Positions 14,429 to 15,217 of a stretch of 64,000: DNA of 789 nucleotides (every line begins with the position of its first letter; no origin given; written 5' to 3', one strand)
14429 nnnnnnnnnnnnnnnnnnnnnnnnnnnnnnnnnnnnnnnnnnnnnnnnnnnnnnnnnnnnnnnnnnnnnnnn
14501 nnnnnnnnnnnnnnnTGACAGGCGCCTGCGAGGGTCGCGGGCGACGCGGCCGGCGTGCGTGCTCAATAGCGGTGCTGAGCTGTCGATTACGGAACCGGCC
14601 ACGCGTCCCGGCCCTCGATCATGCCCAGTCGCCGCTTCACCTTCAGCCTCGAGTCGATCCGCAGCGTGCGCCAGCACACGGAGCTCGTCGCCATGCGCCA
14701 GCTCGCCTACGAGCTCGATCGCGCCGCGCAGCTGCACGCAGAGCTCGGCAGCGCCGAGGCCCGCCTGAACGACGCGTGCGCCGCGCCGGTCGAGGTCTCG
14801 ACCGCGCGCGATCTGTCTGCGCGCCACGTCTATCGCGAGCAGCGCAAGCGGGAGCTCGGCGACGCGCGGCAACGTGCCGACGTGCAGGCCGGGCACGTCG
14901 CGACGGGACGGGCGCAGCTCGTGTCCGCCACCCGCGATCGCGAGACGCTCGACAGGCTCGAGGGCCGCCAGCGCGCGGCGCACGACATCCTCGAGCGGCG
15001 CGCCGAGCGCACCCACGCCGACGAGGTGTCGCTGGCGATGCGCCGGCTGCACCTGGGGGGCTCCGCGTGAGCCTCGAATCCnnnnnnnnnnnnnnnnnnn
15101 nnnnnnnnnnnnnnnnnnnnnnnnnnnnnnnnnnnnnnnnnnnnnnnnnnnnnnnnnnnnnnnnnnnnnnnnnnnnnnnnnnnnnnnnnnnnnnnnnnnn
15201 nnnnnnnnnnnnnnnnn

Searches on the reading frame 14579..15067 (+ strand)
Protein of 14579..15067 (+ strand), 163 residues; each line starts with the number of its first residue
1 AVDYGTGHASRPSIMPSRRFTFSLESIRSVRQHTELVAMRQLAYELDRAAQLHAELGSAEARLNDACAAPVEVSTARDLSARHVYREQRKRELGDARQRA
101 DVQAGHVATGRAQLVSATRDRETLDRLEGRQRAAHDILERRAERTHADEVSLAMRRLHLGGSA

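Call 32: search_protein_families(library=ncbifam, proteins=[window:14579-15067:+], max_evalue=0.00001)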
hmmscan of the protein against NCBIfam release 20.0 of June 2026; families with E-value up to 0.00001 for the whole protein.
window:14579-15067:+ (163 aa): 1 family
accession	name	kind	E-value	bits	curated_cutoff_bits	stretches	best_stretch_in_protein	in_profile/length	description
TIGR02473.1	flagell_FliJ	equivalog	2.4e-08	34.5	50.45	1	22-152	2-136/141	flagellar export protein FliJ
